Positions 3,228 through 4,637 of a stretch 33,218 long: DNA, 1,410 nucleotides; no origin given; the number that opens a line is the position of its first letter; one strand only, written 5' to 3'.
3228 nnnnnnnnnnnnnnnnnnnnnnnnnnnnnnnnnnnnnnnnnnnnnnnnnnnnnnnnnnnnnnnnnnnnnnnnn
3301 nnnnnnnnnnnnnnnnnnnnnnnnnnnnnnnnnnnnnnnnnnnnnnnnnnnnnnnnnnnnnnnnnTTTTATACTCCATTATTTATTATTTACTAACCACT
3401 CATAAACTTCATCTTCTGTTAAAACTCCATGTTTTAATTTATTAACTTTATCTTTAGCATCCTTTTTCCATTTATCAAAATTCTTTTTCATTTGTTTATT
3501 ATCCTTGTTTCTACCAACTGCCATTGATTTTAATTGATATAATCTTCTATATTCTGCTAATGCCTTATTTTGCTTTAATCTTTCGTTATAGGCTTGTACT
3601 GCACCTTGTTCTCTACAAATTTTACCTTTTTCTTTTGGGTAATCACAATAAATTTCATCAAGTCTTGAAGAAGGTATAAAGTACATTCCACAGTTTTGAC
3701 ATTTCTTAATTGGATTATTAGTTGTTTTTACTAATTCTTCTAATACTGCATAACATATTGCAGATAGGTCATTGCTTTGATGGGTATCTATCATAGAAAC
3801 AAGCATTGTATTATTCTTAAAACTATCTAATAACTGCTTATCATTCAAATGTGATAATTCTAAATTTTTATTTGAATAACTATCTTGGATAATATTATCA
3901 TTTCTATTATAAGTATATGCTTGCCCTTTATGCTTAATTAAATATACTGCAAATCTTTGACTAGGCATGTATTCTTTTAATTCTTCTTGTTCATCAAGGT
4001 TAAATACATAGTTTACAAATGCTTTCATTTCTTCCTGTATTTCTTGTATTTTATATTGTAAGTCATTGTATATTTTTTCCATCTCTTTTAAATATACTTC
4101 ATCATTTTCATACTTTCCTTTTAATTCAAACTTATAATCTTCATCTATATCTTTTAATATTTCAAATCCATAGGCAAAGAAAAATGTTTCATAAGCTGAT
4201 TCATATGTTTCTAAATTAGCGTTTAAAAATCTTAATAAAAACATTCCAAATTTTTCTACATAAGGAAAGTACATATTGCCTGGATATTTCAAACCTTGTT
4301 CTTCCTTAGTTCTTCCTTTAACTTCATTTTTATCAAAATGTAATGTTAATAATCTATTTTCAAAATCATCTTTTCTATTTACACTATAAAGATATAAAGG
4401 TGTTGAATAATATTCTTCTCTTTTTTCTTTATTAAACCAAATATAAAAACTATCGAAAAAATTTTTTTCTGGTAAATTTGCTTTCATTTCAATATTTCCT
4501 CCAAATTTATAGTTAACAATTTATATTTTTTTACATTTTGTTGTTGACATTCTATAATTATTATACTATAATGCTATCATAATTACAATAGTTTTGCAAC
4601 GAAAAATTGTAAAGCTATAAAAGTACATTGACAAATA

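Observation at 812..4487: Three-gene operon (Zn-ribbon protein, RNxxxH HEPN protein, Schlafen/AlbA_2 ATPase-HTH) on an integrase island: a candidate defence or abortive-infection module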

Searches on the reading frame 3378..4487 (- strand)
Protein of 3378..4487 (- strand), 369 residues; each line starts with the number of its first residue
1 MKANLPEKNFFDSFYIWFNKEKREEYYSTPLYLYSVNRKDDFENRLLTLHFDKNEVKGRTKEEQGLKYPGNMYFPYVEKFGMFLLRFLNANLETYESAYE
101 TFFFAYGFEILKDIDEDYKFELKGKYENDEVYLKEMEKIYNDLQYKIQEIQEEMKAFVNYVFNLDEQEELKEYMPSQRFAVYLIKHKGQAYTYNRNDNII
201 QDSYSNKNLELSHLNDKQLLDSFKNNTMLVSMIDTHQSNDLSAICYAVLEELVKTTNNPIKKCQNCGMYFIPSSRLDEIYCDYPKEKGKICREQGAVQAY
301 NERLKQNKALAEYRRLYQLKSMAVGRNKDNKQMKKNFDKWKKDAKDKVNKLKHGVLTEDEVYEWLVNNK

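Call 3: search_protein_families(library=pfam, proteins=[window:3378-4487:-], max_evalue=1)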
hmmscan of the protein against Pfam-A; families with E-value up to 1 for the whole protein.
window:3378-4487:- (369 aa): 4 families
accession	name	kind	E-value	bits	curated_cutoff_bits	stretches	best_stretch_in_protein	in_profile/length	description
PF19553.4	DUF6076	-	2.7e-10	40.7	23.5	1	258-355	49-145/168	Family of unknown function (DUF6076)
PF14131.11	DUF4298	-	0.0051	17.3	27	1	330-368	32-77/87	Domain of unknown function (DUF4298)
PF17419.7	MauJ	-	0.11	13.8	28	1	296-353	1-60/116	Methylamine utilization protein MauJ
PF13878.12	zf-C2H2_3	-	0.14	12.5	27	1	261-278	14-31/40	zinc-finger of acetyl-transferase ESCO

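Call 4: search_protein_families(library=padloc, proteins=[window:3378-4487:-], max_evalue=1)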
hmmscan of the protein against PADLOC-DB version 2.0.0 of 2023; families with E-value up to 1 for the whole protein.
window:3378-4487:- (369 aa): 0 families

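Call 5: search_protein_families(library=ncbifam, proteins=[window:3378-4487:-], max_evalue=1)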
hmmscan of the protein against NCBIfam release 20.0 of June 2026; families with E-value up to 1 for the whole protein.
window:3378-4487:- (369 aa): 2 families
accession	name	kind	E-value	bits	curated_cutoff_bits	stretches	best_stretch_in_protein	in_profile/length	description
NF045653.1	TyIsonSynPvcA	equivalog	0.054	12.4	600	0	137-175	123-161/315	L-tyrosine isonitrile synthase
TIGR02338.1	gimC_beta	equivalog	0.11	12.5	73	1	112-156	62-106/110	prefoldin subunit beta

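Call 6: search_protein_families(library=phrogs, proteins=[window:3378-4487:-], max_evalue=1)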
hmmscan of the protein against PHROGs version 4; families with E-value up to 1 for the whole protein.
window:3378-4487:- (369 aa): 2 families
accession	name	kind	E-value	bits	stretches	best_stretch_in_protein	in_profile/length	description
phrog_9583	-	unknown function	0.0038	18.7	1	84-157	25-93/113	-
phrog_37475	-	unknown function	0.19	12.6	0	197-257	70-128/186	-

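Call 32: find_homologous_proteins(query=window:3378-4487:-, max_evalue=0.001)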
Query window:3378-4487:- (369 aa): 603 proteins with E <= 0.001 among 2187 candidates; the best 120 are listed.
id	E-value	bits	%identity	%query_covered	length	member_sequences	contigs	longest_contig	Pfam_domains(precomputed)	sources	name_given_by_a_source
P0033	2.4e-240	815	95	92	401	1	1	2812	PF19553.5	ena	-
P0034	3.3e-235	798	96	100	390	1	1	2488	PF19553.5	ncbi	-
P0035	1.6e-233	793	96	100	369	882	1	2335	PF19553.5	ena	-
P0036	2.4e-233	792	96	100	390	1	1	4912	PF19553.5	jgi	jgi:hypothetical protein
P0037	4.8e-233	791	95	100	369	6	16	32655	PF19553.5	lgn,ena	-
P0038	6.4e-233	791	95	100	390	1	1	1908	PF19553.5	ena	-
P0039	9.0e-233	790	95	100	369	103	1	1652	PF19553.5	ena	-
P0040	9.1e-233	790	95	100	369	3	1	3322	PF19553.5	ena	-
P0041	1.9e-232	789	95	100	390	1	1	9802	PF19553.5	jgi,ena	jgi:hypothetical protein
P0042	7.7e-232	787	95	100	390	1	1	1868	PF19553.5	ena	-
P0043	2.4e-231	786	95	100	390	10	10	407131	PF19553.5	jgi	jgi:hypothetical protein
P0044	3.8e-231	785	95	100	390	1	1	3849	PF19553.5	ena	-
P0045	8.6e-231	784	95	100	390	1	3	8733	PF19553.5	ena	-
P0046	1.1e-230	783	95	100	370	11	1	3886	PF19553.5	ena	-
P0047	1.3e-229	780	94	100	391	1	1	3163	PF19553.5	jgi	-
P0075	6.0e-224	761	91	100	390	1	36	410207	PF19553.5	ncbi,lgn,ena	-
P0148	5.6e-196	669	80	100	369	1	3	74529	PF19553.5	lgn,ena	-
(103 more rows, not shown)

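Call 33: find_encoding_contigs(protein=P0075, flank=7000, max_places=5)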
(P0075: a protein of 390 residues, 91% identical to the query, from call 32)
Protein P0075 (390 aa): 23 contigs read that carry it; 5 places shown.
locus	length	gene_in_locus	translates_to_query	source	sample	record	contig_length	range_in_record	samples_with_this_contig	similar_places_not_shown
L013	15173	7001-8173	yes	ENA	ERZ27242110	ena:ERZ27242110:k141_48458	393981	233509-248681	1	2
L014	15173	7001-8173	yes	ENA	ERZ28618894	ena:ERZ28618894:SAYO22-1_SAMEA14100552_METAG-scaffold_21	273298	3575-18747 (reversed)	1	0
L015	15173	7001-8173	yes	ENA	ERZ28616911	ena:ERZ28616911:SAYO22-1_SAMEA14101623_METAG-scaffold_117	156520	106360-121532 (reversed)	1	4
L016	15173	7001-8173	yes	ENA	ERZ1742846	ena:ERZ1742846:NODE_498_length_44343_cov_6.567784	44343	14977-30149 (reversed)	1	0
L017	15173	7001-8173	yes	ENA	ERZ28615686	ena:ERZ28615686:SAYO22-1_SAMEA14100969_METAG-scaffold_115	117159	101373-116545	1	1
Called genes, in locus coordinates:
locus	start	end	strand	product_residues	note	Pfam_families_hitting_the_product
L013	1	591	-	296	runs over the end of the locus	PF00480:ROK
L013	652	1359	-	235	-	-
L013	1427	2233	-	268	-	PF02673:BacA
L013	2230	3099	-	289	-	PF16924:DpaA_N, PF02826:2-Hacid_dh_C, PF01488:Shikimate_DH (weak)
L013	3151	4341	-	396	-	-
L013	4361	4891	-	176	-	PF00719:Pyrophosphatase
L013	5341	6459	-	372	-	PF13102:Phage_int_SAM_5, PF14659:Phage_int_SAM_3, PF00589:Phage_integrase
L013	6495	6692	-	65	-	PF12728:HTH_17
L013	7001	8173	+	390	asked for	PF19553:DUF6076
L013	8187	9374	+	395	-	-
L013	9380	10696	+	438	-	PF04326:SLFN_AlbA_2, PF08279:HTH_11 (faint), PF13749:HATPase_c_4, PF13412:HTH_24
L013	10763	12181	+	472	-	-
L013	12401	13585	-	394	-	PF01076:Mob_Pre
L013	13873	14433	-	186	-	PF06970:RepA_N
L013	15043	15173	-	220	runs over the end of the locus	-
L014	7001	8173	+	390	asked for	PF19553:DUF6076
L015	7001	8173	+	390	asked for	PF19553:DUF6076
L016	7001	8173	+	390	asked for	PF19553:DUF6076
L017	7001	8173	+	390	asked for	PF19553:DUF6076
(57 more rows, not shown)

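Call 34: find_encoding_contigs(protein=P0043, flank=7000, max_places=4)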
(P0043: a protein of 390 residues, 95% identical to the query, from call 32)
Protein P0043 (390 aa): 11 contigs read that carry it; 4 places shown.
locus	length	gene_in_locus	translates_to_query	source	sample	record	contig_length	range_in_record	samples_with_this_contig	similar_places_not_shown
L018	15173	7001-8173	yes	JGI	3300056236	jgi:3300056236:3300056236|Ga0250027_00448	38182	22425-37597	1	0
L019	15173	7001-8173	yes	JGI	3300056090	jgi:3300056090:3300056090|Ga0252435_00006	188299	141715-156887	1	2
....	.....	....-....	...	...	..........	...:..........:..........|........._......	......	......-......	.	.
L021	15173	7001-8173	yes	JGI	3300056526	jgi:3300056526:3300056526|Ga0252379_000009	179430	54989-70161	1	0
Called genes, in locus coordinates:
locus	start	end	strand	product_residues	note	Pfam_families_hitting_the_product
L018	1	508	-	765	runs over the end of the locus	PF00122:E1-E2_ATPase, PF00702:Hydrolase, PF13246:Cation_ATPase, PF00689:Cation_ATPase_C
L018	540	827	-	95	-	PF00690:Cation_ATPase_N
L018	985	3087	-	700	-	PF01926:MMR_HSR1, PF02421:FeoB_N, PF17910:FeoB_Cyto, PF07670:Gate, PF07664:FeoB_C, PF07670:Gate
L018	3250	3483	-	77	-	PF04023:FeoA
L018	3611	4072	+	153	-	PF00692:dUTPase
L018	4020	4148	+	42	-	-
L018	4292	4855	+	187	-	PF02559:CarD_TRCF_RID, PF21095:CarD_C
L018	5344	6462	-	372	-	PF13102:Phage_int_SAM_5, PF14659:Phage_int_SAM_3, PF00589:Phage_integrase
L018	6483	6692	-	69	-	PF12728:HTH_17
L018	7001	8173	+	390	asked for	PF19553:DUF6076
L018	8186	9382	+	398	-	-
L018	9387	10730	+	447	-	PF04326:SLFN_AlbA_2, PF13749:HATPase_c_4, PF21247:Fic-like_C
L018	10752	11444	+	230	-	PF00106:adh_short, PF08659:KR, PF23441:SDR (weak), PF13561:adh_short_C2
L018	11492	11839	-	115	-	-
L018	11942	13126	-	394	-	PF01076:Mob_Pre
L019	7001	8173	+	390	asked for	PF19553:DUF6076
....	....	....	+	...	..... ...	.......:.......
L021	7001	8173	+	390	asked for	PF19553:DUF6076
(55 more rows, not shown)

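Call 35: find_encoding_contigs(protein=P0148, flank=7000, max_places=3)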
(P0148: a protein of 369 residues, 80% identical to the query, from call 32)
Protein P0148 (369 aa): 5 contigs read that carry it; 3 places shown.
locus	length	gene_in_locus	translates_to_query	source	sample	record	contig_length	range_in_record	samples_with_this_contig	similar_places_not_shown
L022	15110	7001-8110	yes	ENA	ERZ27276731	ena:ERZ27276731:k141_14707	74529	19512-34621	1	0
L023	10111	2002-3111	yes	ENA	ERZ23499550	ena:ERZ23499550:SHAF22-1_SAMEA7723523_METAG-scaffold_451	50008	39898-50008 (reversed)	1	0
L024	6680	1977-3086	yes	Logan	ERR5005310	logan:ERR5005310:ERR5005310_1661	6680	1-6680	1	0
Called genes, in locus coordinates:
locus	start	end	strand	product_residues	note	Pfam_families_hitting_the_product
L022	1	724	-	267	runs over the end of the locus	PF02673:BacA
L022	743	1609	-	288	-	PF16924:DpaA_N, PF02826:2-Hacid_dh_C, PF01262:AlaDh_PNT_C (weak), PF01488:Shikimate_DH (weak)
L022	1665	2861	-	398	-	-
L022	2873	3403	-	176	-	PF00719:Pyrophosphatase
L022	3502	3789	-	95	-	-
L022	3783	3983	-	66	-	PF12844:HTH_19, PF01381:HTH_3, PF13443:HTH_26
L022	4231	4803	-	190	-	PF03099:BPL_LplA_LipB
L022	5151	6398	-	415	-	PF13102:Phage_int_SAM_5, PF14659:Phage_int_SAM_3, PF00589:Phage_integrase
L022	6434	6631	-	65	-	PF12728:HTH_17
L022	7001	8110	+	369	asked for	PF19553:DUF6076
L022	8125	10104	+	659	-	-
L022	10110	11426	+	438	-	PF04326:SLFN_AlbA_2, PF08279:HTH_11 (faint), PF13749:HATPase_c_4, PF13412:HTH_24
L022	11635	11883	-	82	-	PF13443:HTH_26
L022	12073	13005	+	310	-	-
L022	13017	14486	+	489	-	-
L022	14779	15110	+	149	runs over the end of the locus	-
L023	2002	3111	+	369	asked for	PF19553:DUF6076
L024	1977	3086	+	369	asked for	PF19553:DUF6076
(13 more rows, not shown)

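Call 41: search_protein_families(library=pfam, proteins=[L022:8125-10104:+, L022:12073-13005:+, L022:13017-14486:+, L013:10763-12181:+, L022:7001-8110:+, L022:10110-11426:+], max_evalue=0.1)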
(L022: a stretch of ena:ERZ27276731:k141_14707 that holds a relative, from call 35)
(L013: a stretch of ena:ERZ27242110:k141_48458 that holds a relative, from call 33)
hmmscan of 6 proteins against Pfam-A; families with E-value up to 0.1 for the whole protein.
L022:8125-10104:+ (659 aa): 0 families

L022:12073-13005:+ (310 aa): 0 families

L022:13017-14486:+ (489 aa): 2 families
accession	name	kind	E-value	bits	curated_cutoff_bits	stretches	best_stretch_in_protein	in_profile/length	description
PF06114.19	Peptidase_M78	-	0.043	14.1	22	0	113-136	43-63/123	IrrE N-terminal-like domain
PF23524.2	MGAT4A_C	-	0.051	14.3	42.9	0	387-482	32-122/129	MGAT4 C-terminal domain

L013:10763-12181:+ (472 aa): 6 families
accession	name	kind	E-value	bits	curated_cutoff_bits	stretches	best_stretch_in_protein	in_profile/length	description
PF04473.18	DUF553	-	3.7e-05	23.7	20.5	1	235-415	3-116/140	Transglutaminase-like domain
PF01841.26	Transglut_core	-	9.6e-05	23.1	23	1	332-405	28-101/108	Transglutaminase-like superfamily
PF07796.16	DUF1638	-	0.0003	21.1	27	1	322-386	92-153/161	Protein of unknown function (DUF1638)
PF14381.12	EDR1_CTR1_ARMC3_pept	-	0.045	14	27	1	357-403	141-185/203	EDR1/CTR1/ARMC3, peptidase-like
PF12450.13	vWF_A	-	0.046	14.1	25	0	249-275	48-74/94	von Willebrand factor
PF01628.27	HrcA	-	0.073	13.5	22.2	0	228-329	64-166/215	HrcA protein C terminal domain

L022:7001-8110:+ (369 aa): 2 families
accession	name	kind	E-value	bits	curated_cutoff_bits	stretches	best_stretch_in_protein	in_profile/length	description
PF19553.4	DUF6076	-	8.2e-10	39.1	23.5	1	258-355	49-145/168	Family of unknown function (DUF6076)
PF13878.12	zf-C2H2_3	-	0.045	14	27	0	260-278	13-31/40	zinc-finger of acetyl-transferase ESCO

L022:10110-11426:+ (438 aa): 14 families
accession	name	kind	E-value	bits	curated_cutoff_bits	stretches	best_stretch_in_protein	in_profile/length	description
PF04326.19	SLFN_AlbA_2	-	3.3e-20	73.2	25.3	1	5-123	1-118/118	Schlafen, AlbA_2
PF13749.12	HATPase_c_4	-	5.6e-16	58.7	26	1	274-343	1-72/89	Putative ATP-dependent DNA helicase recG C-terminal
PF13412.12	HTH_24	-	4.3e-09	36.3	21.9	1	377-423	1-47/48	Winged helix-turn-helix DNA-binding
PF08279.18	HTH_11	-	6.1e-06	26.5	25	1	381-424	2-46/55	HTH domain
PF01047.28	MarR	-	5.3e-05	23.5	24.6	1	377-428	1-52/59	MarR family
PF13545.12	HTH_Crp_2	-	0.00051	20.4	27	1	392-425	21-55/70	Crp-like helix-turn-helix domain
PF04545.22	Sigma70_r4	-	0.00057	19.8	24.1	1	376-411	4-38/50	Sigma-70, region 4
PF12802.13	MarR_2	-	0.0063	17.1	27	1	384-428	10-55/61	MarR family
PF13404.12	HTH_AsnC-type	-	0.014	15.6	27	1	383-412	7-36/42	AsnC-type helix-turn-helix domain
PF10711.15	DUF2513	-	0.024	15.4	29.6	1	386-433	12-61/100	Hypothetical protein (DUF2513)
PF04492.19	Phage_rep_O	-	0.029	15.3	28.7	0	389-429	45-84/95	Bacteriophage replication protein O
PF24266.1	HTH_HVO_0163_N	-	0.039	14.5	31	1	378-430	1-53/70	HVO_0163, N-terminal HTH domain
PF25212.1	HVO_A0114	-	0.061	13.6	27.6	0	371-428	14-71/84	HVO_A0114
PF01022.26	HTH_5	-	0.089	13.1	22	0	380-422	3-44/47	Bacterial regulatory protein, arsR family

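Call 42: search_protein_families(library=padloc, proteins=[L022:8125-10104:+, L022:12073-13005:+, L022:13017-14486:+, L013:10763-12181:+], max_evalue=0.1)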
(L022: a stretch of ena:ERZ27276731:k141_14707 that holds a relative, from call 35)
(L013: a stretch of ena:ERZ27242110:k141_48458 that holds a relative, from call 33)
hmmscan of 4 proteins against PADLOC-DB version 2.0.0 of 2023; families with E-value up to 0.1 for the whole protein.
L022:8125-10104:+ (659 aa): 2 families
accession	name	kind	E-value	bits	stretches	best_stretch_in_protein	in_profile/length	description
PDLC05039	PDC-S56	-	1.1e-228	759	1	2-650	6-645/649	-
PDLC05038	PDC-S56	-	5.8e-32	109.3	2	1-466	1-467/578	-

L022:12073-13005:+ (310 aa): 0 families

L022:13017-14486:+ (489 aa): 1 family
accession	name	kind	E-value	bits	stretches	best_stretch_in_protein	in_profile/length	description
PDLC03953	RmrA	-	0.00072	16.9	1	90-143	186-237/373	-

L013:10763-12181:+ (472 aa): 0 families

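Call 50: find_related_loci(query=A2, collection=genome_contigs, flank=9000)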
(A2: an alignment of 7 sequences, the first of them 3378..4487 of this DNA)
Query A2 (369 aa) in genome_contigs; peptide patterns used: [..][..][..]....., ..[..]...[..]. (x = any residue, [..] = any of these).
211 stretches matched a pattern; 128 encode a relative of the query (tblastn E <= 1e-3); the best 80 are kept; 80 distinct loci.
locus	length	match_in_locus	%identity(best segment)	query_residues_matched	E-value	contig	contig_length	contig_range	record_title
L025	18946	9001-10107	96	1-369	0e+0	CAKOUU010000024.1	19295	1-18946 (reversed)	MAG: uncultured Clostridia bacterium isolate REFINED_METABAT215_TOP10_CONTIGS_1500_ASSEMBLY_K77_MERGED__Hadza_MoBio_hadz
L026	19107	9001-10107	95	1-369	0e+0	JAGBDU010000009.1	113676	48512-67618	MAG: Clostridia bacterium isolate RGIG9027 Water_deer_Rectum-4__c1020, whole genome shotgun sequence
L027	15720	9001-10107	92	1-369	0e+0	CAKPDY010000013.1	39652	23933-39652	MAG: uncultured Clostridia bacterium isolate REFINED_METABAT215_TOP10_CONTIGS_1500_ASSEMBLY_K77_MERGED__Hadza_PheChl_Fib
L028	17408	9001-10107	92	1-369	0e+0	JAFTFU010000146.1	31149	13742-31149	MAG: Clostridia bacterium isolate RGIG3779 Roe_deer_Abomasum-4__c122781, whole genome shotgun sequence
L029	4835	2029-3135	92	1-369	0e+0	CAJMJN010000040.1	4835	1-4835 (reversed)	MAG TPA_asm: uncultured Clostridium sp. isolate SRR5580185-bin.36 genome assembly, contig: NODE_10564_length_4835_cov_6.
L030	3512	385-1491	95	1-369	0e+0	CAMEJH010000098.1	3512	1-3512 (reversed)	MAG: uncultured Clostridium sp. isolate SRR15057922_bin.21_metaWRAP_v1.3_MAG genome assembly, contig: ERZ10407413.12618,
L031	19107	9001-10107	95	1-369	0e+0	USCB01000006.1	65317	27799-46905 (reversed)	uncultured Clostridium sp. isolate UMGS1576 genome assembly, contig: NODE_258_length_65317_cov_7.371303, whole genome sh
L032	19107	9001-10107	95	1-369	0e+0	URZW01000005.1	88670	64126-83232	uncultured Clostridium sp. isolate UMGS1516 genome assembly, contig: NODE_184_length_88670_cov_7.068002, whole genome sh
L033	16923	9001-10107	91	1-369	0e+0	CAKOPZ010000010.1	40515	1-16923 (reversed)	MAG: uncultured Clostridia bacterium isolate REFINED_METABAT215_TOP10_CONTIGS_1500_ASSEMBLY_K77_MERGED__Hadza_MoBio_C-RE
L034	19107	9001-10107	95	1-369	0e+0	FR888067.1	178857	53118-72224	Clostridium sp. CAG:343 genomic scaffold, scf71, whole genome shotgun sequence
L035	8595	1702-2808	90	1-369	0e+0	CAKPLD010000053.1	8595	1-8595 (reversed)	MAG: uncultured Clostridia bacterium isolate REFINED_METABAT215_TOP10_CONTIGS_1500_ASSEMBLY_K77_MERGED__Hadza_MoBio_hadz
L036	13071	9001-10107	93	1-369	0e+0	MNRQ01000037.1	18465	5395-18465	MAG: Clostridium sp. 27_14 Ley3_66761_scaffold_4015, whole genome shotgun sequence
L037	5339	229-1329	94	1-367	0e+0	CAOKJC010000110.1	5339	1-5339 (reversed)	MAG TPA_asm: uncultured Clostridium sp. isolate SRR15604565_bin.57_metawrap_v1.3_MAG genome assembly, contig: NODE.7158_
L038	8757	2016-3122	89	1-369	0e+0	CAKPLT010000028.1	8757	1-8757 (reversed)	MAG: uncultured Clostridia bacterium isolate REFINED_METABAT215_TOP10_CONTIGS_1500_ASSEMBLY_K77_MERGED__Hadza_PheChl_Fib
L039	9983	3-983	95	43-369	0e+0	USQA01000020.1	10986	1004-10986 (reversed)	uncultured Clostridium sp. isolate UMGS1968 genome assembly, contig: NODE_2720_length_10986_cov_3.172628, whole genome s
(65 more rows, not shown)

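Call 64: search_solved_structures(query=A2, max_evalue=1)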
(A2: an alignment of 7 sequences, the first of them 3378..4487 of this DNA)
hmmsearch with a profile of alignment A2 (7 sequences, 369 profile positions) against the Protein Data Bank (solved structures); distinct sequences matched with E-value up to 1: 0.

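Call 69: find_homologous_proteins(query=A4, max_evalue=0.001)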
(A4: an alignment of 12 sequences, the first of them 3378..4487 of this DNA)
Query A4 (12 sequences) (369 aa, profile of the alignment): 780 proteins with E <= 0.001 among 5823 candidates; the best 120 are listed.
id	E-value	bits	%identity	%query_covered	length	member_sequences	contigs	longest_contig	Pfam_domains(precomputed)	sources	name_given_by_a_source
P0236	3.3e-176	604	58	100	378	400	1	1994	PF19553.5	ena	-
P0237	1.9e-174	599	41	99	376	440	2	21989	PF19553.5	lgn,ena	-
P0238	2.1e-174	598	42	99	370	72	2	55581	PF19553.5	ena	-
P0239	2.1e-174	598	54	100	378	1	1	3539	PF19553.5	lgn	-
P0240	3.4e-174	598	41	99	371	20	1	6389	PF19553.5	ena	-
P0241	3.7e-174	598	42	99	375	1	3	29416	PF19553.5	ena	-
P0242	6.1e-174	597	42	99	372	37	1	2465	PF19553.5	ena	-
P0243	7.3e-174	597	41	99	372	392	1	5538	PF19553.5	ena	-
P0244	8.1e-174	597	42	99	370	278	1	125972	PF19553.5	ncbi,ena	-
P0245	1.0e-173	596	41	99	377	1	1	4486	PF19553.5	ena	-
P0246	1.6e-173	596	41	99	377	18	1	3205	PF19553.5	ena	-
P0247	1.6e-173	596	41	99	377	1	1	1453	PF19553.5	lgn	-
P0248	1.9e-173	595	53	100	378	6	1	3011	PF19553.5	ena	-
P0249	2.1e-173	595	43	99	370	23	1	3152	PF19553.5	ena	-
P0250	2.7e-173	595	39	99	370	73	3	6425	PF19553.5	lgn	-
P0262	4.1e-172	591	54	100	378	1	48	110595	PF19553.5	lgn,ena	-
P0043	2.6e-166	572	95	100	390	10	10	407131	PF19553.5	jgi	jgi:hypothetical protein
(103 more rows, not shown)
